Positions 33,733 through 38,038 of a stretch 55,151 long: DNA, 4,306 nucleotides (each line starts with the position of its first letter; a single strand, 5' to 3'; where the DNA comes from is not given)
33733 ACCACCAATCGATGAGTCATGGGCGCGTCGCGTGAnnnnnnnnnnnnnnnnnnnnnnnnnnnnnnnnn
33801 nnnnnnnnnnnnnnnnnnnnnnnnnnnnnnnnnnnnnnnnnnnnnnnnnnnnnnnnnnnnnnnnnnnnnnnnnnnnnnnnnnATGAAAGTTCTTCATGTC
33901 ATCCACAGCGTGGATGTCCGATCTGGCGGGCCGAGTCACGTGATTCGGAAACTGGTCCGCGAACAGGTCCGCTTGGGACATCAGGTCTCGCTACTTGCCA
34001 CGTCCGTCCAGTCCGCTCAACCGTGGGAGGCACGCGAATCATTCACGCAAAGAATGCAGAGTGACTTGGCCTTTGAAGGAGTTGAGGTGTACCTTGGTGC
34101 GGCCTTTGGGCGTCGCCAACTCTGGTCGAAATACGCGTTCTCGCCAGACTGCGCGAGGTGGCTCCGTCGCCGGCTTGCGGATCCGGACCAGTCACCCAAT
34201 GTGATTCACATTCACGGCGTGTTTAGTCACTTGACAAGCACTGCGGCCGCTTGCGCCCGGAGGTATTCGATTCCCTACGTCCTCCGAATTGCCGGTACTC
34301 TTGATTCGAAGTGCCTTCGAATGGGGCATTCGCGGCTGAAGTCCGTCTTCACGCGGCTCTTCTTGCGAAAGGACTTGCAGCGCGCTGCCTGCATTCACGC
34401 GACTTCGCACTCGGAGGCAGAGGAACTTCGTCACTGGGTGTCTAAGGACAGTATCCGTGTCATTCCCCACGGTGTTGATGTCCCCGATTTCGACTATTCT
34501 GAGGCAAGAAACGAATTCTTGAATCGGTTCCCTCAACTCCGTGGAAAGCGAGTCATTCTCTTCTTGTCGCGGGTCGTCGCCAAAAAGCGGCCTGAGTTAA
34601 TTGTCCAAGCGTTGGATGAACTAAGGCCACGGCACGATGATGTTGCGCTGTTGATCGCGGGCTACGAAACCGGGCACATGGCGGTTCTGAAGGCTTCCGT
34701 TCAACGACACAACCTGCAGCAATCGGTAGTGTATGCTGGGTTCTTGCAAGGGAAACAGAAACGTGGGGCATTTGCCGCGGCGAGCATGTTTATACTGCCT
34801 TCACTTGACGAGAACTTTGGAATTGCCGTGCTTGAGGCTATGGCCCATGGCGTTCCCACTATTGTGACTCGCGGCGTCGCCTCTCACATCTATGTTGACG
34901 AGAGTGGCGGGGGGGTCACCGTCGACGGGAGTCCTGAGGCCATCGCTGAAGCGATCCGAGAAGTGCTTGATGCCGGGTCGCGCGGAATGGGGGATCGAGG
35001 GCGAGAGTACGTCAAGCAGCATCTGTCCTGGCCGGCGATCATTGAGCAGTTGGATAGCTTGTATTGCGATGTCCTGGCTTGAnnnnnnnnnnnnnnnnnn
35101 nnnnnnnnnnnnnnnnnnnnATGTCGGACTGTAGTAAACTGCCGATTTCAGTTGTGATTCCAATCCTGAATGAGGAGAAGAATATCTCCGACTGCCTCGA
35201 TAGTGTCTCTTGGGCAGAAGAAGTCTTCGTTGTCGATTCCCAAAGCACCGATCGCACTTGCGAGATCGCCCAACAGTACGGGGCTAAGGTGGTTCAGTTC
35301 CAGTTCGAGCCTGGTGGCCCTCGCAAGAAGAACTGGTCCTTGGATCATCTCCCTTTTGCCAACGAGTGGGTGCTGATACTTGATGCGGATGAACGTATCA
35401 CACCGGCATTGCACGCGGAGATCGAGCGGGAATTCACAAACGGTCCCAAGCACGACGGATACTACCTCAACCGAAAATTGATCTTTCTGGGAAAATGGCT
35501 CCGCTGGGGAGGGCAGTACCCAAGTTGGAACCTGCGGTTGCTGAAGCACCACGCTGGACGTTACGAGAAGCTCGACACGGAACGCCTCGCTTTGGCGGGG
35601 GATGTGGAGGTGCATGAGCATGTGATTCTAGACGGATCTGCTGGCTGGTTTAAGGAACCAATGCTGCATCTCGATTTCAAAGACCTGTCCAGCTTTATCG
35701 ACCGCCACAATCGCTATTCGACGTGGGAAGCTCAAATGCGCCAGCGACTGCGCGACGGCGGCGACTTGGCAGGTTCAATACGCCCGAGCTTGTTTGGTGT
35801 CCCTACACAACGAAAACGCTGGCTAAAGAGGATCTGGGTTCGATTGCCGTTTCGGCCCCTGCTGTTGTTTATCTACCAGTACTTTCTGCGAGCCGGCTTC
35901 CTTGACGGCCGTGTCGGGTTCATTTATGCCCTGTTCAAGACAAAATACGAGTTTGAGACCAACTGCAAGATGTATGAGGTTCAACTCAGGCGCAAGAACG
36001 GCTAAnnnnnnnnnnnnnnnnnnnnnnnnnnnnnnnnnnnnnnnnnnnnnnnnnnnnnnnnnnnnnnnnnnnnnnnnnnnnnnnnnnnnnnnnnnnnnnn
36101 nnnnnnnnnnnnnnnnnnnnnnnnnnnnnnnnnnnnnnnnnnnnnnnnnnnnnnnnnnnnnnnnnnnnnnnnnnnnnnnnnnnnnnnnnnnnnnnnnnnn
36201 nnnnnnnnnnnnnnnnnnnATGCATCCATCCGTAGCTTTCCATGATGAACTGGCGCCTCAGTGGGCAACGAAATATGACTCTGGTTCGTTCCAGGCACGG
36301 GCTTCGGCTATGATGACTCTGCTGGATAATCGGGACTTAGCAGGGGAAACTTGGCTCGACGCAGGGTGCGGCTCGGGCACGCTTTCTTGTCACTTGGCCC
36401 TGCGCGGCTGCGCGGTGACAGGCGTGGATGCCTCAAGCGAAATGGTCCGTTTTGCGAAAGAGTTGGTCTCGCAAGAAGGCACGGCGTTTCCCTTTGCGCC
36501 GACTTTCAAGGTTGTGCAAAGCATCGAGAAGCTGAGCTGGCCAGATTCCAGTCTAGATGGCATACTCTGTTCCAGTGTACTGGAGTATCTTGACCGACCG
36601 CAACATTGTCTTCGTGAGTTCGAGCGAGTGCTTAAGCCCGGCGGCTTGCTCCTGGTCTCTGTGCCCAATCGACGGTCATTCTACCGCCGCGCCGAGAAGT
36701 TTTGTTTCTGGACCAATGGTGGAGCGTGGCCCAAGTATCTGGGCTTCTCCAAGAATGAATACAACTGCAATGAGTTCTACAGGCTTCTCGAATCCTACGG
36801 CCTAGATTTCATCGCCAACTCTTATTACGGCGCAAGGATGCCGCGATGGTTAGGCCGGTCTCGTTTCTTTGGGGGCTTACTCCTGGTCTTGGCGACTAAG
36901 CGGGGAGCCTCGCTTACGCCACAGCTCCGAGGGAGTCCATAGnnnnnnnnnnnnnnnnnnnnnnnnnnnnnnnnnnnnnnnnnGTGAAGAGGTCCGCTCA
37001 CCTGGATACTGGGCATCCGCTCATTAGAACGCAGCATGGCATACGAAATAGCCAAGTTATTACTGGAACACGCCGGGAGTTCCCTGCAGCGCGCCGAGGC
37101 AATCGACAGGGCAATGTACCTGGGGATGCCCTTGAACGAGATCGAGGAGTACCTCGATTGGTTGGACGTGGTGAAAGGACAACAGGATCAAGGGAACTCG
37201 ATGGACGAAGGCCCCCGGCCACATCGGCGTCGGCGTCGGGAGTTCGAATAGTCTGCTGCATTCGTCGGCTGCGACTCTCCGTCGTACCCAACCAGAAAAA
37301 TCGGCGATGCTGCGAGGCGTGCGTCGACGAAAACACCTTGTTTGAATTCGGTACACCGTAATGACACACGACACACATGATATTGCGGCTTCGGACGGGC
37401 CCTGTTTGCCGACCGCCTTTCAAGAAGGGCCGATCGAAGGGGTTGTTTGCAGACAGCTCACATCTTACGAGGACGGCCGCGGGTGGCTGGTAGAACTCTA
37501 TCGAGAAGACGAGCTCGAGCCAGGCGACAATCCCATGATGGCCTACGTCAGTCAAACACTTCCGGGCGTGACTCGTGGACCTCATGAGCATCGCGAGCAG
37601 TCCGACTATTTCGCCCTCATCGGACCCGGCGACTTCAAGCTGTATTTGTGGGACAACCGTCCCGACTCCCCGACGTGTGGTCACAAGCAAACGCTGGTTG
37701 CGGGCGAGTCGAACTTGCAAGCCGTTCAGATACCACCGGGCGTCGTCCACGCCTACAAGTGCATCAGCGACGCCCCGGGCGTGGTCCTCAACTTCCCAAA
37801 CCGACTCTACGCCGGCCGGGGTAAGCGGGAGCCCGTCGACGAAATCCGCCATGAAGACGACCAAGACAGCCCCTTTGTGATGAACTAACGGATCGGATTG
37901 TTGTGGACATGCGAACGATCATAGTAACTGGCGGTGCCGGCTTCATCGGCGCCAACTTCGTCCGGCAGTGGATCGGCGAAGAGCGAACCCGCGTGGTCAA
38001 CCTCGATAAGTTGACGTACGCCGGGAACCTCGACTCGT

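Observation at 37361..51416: Arn-like lipid-carrier pathway apparently rebuilt on a dTDP-6-deoxyhexose scaffold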

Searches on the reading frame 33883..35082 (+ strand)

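Call 4: search_protein_families(library=pfam, proteins=[window:33883-35082:+], max_evalue=0.01)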
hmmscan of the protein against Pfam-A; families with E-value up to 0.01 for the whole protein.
window:33883-35082:+ (399 aa): 5 families
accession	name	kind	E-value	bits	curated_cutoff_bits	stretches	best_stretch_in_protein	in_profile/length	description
PF00534.26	Glycos_transf_1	-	8.2e-28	97.5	26.4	1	220-365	13-159/172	Glycosyl transferases group 1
PF13692.12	Glyco_trans_1_4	-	4.1e-25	89.1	27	1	223-363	2-141/142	Glycosyl transferases group 1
PF13439.12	Glyco_transf_4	-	3.7e-21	76.3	28.5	1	15-200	2-168/170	Glycosyltransferase Family 4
PF13579.12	Glyco_trans_4_4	-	6.4e-21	75.8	29.7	1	15-197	1-158/158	Glycosyl transferase 4-like domain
PF20706.3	GT4-conflict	-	7.8e-13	48.6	26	1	215-388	190-383/385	Family 4 Glycosyltransferase in conflict systems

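Call 6: search_protein_families(library=ncbifam, proteins=[window:33883-35082:+], max_evalue=0.001)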
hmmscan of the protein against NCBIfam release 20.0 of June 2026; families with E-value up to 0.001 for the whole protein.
window:33883-35082:+ (399 aa): 34 families (the best 25 are shown)
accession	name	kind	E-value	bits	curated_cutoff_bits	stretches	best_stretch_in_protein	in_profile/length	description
NF038295.1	EPS_HpsP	equivalog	1.7e-60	205.1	550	1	2-397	1-387/388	hormogonium polysaccharide biosynthesis glycosyltransferase HpsP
NF046085.1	XrtY_assoc_Gly1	equivalog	2.1e-40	138.8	400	1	1-397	1-384/387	XrtY-associated glycosyltransferase XYAG1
NF041876.1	EPS_EpsE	equivalog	1.4e-23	83.7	400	1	179-381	176-380/389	exopolysaccharide biosynthesis GT4 family glycosyltransferase EpsE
NF053787.1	GlcN_PG_synth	equivalog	2.3e-23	82.7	480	1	120-398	97-360/361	N-acetylglucosaminyl phosphatidylglycerol synthase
TIGR04063.1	stp3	hypoth_equivalog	7.8e-23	81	442.05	1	2-398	1-396/397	TIGR04063 family PEP-CTERM/XrtA system glycosyltransferase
TIGR03449.1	mycothiol_MshA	equivalog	1.9e-20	73.1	462.5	1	105-397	103-403/406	D-inositol-3-phosphate glycosyltransferase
TIGR04047.1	MSMEG_0565_glyc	hypoth_equivalog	3e-19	69.3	259.85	1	165-385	136-362/373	MSMEG_0565 family glycosyltransferase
TIGR03088.1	stp2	hypoth_equivalog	3.9e-18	65.6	409.05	1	186-398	157-374/374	TIGR03088 family PEP-CTERM/XrtA system glycosyltransferase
NF041010.1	glycosy_Agl16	equivalog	2.8e-17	62.6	575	1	100-395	69-349/352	glycosylation protein Agl16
TIGR02149.1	glgA_Coryne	subfamily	6e-17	61.9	302.4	1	105-398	84-391/391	glycogen synthase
TIGR03999.1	thiol_BshA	equivalog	9.2e-17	61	273.7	1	106-398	86-374/375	N-acetyl-alpha-D-glucosaminyl L-malate synthase BshA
NF053513.1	Gtran_IagA_BgsA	equivalog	2e-16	59.9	460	1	100-398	39-332/333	LTA glycolipid anchor biosynthesis glycosyltransferase, IagA/BgsA family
NF041879.1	EPS_EpsH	equivalog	4.8e-16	58.5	800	1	166-398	188-417/431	exopolysaccharide biosynthesis glycosyltransferase EpsH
NF047684.1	TeichurnBiosyTuaC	equivalog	1.9e-15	56.7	550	1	92-361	96-351/391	teichuronic acid biosynthesis protein TuaC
NF038255.1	exopoly_VpsD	equivalog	1e-13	50.9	300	1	231-398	212-380/381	VpsD family glycosyltransferase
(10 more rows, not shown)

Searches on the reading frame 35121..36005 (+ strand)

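Call 4: search_protein_families(library=pfam, proteins=[window:35121-36005:+], max_evalue=0.01)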
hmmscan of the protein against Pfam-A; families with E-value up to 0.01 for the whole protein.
window:35121-36005:+ (294 aa): 3 families
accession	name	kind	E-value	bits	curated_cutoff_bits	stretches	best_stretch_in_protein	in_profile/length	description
PF00535.33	Glycos_transf_2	-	8.8e-13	49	23.3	1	10-132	1-129/168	Glycosyl transferase family 2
PF13641.12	Glyco_tranf_2_3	-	0.00012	22.6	27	1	9-95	3-101/230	Glycosyltransferase like family 2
PF13704.12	Glyco_tranf_2_4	-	0.0069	17.3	27.5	0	32-91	19-82/98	Glycosyl transferase family 2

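Call 6: search_protein_families(library=ncbifam, proteins=[window:35121-36005:+], max_evalue=0.001)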
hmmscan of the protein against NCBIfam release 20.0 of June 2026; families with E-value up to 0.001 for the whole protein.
window:35121-36005:+ (294 aa): 8 families
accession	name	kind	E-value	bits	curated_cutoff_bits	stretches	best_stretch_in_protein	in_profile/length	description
TIGR04283.1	glyco_like_mftF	equivalog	3.5e-14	52.9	182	1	9-146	1-137/221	TIGR04283 family arsenosugar biosynthesis glycosyltransferase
NF010496.0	PRK13915.1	equivalog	4e-10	39.3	262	1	8-59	32-90/307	glucosyl-3-phosphoglycerate synthase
TIGR04182.1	glyco_TIGR04182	equivalog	7.1e-09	35.5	325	1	9-95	2-87/293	S-layer glycoprotein N-glycosyltransferase AglJ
NF045692.1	OglycostaseCruG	equivalog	1.1e-08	34.4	600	1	9-101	43-148/386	2'-O-glycosyltransferase CruG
NF007482.0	PRK10073.1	equivalog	4e-06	26.1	423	1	6-97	5-102/334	glycosyltransferase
TIGR04195.1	S_glycosyl_SunS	equivalog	5.6e-06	25.4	350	1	9-91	59-142/421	SunS family peptide S-glycosyltransferase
NF058614.1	PPMAGASynPpgS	equivalog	0.00019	20.9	370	1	11-60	4-54/226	polyprenyl-phospho-N-acetylgalactosaminyl synthase PpgS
NF041391.1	DPhHxTase_Halo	equivalog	0.00094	18.2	375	0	17-60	5-51/213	dolichyl-phosphate hexose transferase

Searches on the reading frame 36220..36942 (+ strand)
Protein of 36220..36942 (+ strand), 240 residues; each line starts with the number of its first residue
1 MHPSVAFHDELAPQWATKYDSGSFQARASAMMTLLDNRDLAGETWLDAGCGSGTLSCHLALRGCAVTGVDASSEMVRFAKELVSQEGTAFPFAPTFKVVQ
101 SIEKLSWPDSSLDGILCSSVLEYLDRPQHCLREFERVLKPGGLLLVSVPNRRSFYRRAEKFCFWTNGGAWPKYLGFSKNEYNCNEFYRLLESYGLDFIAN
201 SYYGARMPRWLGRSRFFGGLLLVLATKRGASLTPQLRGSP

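Call 4: search_protein_families(library=pfam, proteins=[window:36220-36942:+], max_evalue=0.01)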
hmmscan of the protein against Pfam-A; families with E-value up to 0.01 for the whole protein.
window:36220-36942:+ (240 aa): 15 families
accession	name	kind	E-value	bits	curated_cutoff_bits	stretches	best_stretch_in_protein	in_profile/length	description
PF08241.18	Methyltransf_11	-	8.6e-25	87.6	21.2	1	46-145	1-94/95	Methyltransferase domain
PF13649.12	Methyltransf_25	-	5.2e-20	72.4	27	1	46-142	2-97/97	Methyltransferase domain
PF13847.12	Methyltransf_31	-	6.6e-20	71.7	27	1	42-154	4-118/145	Methyltransferase domain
PF13489.12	Methyltransf_23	-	3.2e-18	66.4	27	1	38-196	19-160/164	Methyltransferase domain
PF08242.18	Methyltransf_12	-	6.5e-18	65.7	30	1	46-144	1-98/98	Methyltransferase domain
PF01209.24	Ubie_methyltran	-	3.2e-08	33.6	20.1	1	39-146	45-151/233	ubiE/COQ5 methyltransferase family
PF06325.19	PrmA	-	9.4e-06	25.8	22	1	32-147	152-259/296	Ribosomal protein L11 methyltransferase (PrmA)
PF03141.22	Methyltransf_29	-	6.7e-05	22.1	23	1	37-150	113-221/506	Putative S-adenosyl-L-methionine-dependent methyltransferase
PF03848.20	TehB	-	7.6e-05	22.7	20.4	1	45-146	34-132/193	Tellurite resistance protein TehB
PF05175.20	MTS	-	0.00027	21.1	23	1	29-89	21-81/170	Methyltransferase small domain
PF20922.3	Anamorsin_N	-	0.0005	20.2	27.1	1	95-150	35-91/163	Anamorsin, N-terminal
PF02353.26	CMAS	-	0.00074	19.3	27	1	40-90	60-112/273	Mycolic acid cyclopropane synthetase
PF01739.24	CheR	-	0.0016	18.3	27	0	108-146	133-173/195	CheR methyltransferase, SAM binding domain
PF01555.25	N6_N4_Mtase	-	0.0023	18.3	26.7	0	118-155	23-60/221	DNA methylase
PF05401.17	NodS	-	0.0031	17.8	24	1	18-127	20-122/201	Nodulation protein S (NodS)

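Call 6: search_protein_families(library=ncbifam, proteins=[window:36220-36942:+], max_evalue=0.001)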
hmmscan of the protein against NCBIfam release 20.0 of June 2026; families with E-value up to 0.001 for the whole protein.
window:36220-36942:+ (240 aa): 38 families (the best 25 are shown)
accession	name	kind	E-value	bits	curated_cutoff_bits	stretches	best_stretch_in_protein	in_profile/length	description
NF045667.1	MTase_DVU1556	equivalog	7.4e-18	64.8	155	1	41-147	22-120/213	DVU_1556 family methyltransferase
TIGR01983.1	UbiG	equivalog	1.4e-17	63.7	102.95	1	35-152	43-157/228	bifunctional 2-polyprenyl-6-hydroxyphenol methylase/3-demethylubiquinol 3-O-methyltransferase UbiG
TIGR02072.1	BioC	equivalog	2.6e-17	63.4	184.95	1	28-155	20-141/244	malonyl-ACP O-methyltransferase BioC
NF043040.1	corrin_prot_MT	hypoth_equivalog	2.2e-16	60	180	1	41-147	41-148/216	corrinoid protein-associated methyltransferase CpaM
NF008264.0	PRK11036.1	equivalog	4.2e-14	52.6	366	1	42-151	45-152/261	tRNA uridine 5-oxyacetic acid(34) methyltransferase CmoM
TIGR02021.1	BchM-ChlM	equivalog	8e-13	48.3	158.9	1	28-105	41-115/218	magnesium protoporphyrin IX methyltransferase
NF041537.1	ArsM_AhpD_UU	exception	4.5e-12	45.4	510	1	41-147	76-181/345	arsenite methyltransferase/AhpD domain selenoprotein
TIGR01934.1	MenG_MenH_UbiE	subfamily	4.6e-12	45.7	158.35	1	38-146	38-141/223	ubiquinone/menaquinone biosynthesis methyltransferase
NF001244.0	PRK00216.1-5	equivalog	1.2e-11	44.4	216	1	40-146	47-153/236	bifunctional demethylmenaquinone methyltransferase/2-methoxy-6-polyprenyl-1,4-benzoquinol methylase UbiE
NF047649.1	MTase_UXPK_star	exception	2.3e-11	43.2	460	1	41-147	77-182/283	methyltransferase/UXPK-star double selenoprotein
NF007610.0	PRK10258.1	equivalog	2.3e-10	40.2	342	1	26-145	29-137/251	malonyl-ACP O-methyltransferase BioC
TIGR04345.1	ovoA_Cterm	equivalog_domain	5e-10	39.3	170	1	25-88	27-88/242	putative 4-mercaptohistidine N1-methyltransferase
NF008823.0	PRK11873.1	subfamily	1.9e-09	37.4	263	1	41-147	77-182/272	arsenite methyltransferase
NF001241.0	PRK00216.1-2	equivalog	4e-09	36.4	327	1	41-147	51-148/231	demethylmenaquinone methyltransferase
NF041536.1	ArsM_DUF2284_UU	exception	4.5e-09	35.2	575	1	41-147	76-181/459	arsenite methyltransferase/DUF2284 domain selenoprotein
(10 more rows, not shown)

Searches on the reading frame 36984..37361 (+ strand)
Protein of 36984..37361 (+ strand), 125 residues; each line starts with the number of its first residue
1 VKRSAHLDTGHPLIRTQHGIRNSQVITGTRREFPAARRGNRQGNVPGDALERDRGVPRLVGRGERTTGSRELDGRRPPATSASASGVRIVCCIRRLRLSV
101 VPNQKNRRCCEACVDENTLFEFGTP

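Call 4: search_protein_families(library=pfam, proteins=[window:36984-37361:+], max_evalue=0.01)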
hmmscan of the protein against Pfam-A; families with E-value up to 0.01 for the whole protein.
window:36984-37361:+ (125 aa): 0 families

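Call 6: search_protein_families(library=ncbifam, proteins=[window:36984-37361:+], max_evalue=0.001)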
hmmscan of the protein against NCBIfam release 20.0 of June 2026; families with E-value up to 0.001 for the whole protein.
window:36984-37361:+ (125 aa): 0 families

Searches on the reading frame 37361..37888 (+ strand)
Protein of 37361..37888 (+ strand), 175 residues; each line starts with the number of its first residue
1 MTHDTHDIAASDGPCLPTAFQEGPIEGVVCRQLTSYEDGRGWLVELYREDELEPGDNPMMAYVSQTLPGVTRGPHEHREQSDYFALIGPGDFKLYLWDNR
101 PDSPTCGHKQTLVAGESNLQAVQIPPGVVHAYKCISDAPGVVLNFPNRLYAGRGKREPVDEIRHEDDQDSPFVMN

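Call 3: search_protein_families(library=pfam, proteins=[window:37361-37888:+], max_evalue=0.01)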
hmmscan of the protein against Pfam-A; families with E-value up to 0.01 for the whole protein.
window:37361-37888:+ (175 aa): 4 families
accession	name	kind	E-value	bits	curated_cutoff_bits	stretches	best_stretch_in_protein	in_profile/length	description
PF00908.23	dTDP_sugar_isom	-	1.5e-11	44.7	27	1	24-144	3-128/168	dTDP-4-dehydrorhamnose 3,5-epimerase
PF14667.12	Polysacc_synt_C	-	1e-05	26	28.7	1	37-150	2-103/111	Polysaccharide biosynthesis C-terminal domain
PF05523.17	FdtA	-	0.0038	17.5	23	1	30-134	5-99/131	WxcM-like, C-terminal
PF07883.17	Cupin_2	-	0.0092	16.1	27.2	0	120-144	44-68/70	Cupin domain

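Call 5: search_protein_families(library=ncbifam, proteins=[window:37361-37888:+], max_evalue=0.001)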
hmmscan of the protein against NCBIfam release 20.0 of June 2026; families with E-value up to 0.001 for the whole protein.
window:37361-37888:+ (175 aa): 1 family
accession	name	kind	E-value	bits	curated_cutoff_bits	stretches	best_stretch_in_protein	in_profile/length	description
TIGR01221.1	rmlC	equivalog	1.7e-06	28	155.75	1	24-142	6-128/176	dTDP-4-dehydrorhamnose 3,5-epimerase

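Call 24: search_solved_structures(query=window:37361-37888:+, max_evalue=0.01)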
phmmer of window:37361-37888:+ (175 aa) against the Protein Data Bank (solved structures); distinct sequences matched with E-value up to 0.01: 14.
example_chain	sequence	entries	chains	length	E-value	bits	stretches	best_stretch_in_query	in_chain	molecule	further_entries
3ejk_A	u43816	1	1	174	2.4e-06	30.6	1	24-160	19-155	dTDP Sugar Isomerase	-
1wlt_A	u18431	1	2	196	4.9e-06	29.6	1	13-139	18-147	176aa long hypothetical dTDP-4-dehydrorhamnose 3,5-epimerase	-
2b9u_A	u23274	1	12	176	1.1e-05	28.5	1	27-139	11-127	hypothetical dTDP-4-dehydrorhamnose 3,5-epimerase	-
9j9t_A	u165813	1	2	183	0.002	21.1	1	23-139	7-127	dTDP-4-dehydrorhamnose 3,5-epimerase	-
9uyw_A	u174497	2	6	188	0.002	21.1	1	23-138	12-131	dTDP-4-dehydrorhamnose 3,5-epimerase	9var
23eg_A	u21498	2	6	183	0.0021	21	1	23-138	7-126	dTDP-4-dehydrorhamnose 3,5-epimerase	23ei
23ef_A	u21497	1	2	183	0.0024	20.8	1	23-138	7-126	dTDP-4-dehydrorhamnose 3,5-epimerase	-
1ep0_A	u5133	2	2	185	0.0024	20.8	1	23-138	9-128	DTDP-6-DEOXY-D-XYLO-4-HEXULOSE 3,5-EPIMERASE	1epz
9j9u_A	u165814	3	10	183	0.0027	20.7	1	23-138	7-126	dTDP-4-dehydrorhamnose 3,5-epimerase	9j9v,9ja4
9kyn_A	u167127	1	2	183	0.0031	20.5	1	23-138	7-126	dTDP-4-dehydrorhamnose 3,5-epimerase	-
9j9q_A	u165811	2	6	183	0.0035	20.3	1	23-139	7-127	dTDP-4-dehydrorhamnose 3,5-epimerase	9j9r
9j9s_A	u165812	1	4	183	0.0043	20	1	23-139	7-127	dTDP-4-dehydrorhamnose 3,5-epimerase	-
1ofn_A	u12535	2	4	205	0.0055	19.6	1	34-138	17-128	PCZA361.16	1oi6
1wa4_A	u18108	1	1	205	0.0065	19.4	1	34-138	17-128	PCZA361.16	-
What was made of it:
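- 37361..37888 (+): Divergent cupin of the dTDP-sugar isomerase/epimerase family; specificity unknown. Best PDB match 3ejk, 'dTDP sugar isomerase', 2.4e-06 (calls 3, 5, 24).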
